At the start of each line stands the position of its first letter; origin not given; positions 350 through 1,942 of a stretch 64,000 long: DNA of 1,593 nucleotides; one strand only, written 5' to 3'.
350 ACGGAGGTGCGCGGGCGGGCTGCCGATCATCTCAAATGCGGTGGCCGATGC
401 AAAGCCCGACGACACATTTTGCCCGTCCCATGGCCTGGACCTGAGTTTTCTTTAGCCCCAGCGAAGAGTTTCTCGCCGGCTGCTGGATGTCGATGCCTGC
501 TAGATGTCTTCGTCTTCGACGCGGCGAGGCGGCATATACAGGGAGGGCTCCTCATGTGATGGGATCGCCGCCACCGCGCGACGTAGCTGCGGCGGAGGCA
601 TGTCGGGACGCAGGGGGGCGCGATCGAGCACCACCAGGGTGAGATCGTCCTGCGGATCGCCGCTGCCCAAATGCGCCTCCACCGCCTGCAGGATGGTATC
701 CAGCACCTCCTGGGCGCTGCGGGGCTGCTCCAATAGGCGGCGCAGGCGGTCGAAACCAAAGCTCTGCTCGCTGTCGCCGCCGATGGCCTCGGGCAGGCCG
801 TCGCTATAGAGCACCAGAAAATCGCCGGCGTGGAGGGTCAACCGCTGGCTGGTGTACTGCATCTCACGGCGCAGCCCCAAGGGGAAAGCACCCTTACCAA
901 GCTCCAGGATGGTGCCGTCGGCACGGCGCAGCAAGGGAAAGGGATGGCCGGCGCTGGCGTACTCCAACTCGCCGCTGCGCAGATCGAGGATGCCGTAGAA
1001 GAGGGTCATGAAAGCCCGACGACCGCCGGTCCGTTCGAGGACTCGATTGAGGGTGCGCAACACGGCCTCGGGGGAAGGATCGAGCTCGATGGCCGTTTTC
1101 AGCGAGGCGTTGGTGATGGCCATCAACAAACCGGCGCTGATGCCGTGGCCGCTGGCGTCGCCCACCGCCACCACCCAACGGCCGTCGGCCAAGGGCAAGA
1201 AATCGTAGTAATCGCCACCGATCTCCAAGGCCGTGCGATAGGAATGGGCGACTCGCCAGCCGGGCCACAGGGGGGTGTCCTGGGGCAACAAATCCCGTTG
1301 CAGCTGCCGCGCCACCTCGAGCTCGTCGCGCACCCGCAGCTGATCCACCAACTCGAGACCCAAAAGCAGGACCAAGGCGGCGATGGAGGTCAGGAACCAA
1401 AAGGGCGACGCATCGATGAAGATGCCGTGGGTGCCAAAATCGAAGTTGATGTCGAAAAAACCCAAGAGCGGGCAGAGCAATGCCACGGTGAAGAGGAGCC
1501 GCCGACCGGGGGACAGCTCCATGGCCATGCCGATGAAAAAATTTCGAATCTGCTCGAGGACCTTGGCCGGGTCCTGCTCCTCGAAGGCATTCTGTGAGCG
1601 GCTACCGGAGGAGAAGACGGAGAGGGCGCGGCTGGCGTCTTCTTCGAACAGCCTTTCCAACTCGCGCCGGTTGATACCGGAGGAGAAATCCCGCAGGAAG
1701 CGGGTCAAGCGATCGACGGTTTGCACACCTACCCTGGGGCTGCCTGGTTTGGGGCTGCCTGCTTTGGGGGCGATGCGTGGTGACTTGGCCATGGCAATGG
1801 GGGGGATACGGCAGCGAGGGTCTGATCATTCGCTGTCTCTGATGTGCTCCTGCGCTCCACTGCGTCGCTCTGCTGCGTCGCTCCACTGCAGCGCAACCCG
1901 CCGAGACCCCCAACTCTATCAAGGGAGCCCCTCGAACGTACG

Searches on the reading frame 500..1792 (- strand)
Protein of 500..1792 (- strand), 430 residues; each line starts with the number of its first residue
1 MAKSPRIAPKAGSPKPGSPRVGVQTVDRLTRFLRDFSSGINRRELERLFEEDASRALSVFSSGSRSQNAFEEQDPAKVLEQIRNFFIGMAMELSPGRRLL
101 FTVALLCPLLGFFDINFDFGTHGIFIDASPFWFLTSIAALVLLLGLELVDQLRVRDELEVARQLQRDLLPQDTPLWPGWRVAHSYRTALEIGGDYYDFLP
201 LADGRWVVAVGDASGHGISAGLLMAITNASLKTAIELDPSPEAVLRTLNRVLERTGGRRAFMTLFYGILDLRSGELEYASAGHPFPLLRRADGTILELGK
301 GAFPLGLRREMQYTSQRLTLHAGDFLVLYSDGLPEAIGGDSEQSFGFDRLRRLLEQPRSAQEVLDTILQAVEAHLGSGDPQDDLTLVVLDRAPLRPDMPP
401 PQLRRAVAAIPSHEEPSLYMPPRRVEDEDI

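Call 83: search_protein_families(library=pfam, proteins=[window:500-1792:-], max_evalue=0.00001)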
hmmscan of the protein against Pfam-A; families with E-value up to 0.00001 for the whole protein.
window:500-1792:- (430 aa): 1 family
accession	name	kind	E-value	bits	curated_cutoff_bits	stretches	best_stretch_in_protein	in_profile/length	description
PF07228.17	SpoIIE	-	3.1e-51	174.5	25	1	203-391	2-191/192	Stage II sporulation protein E (SpoIIE)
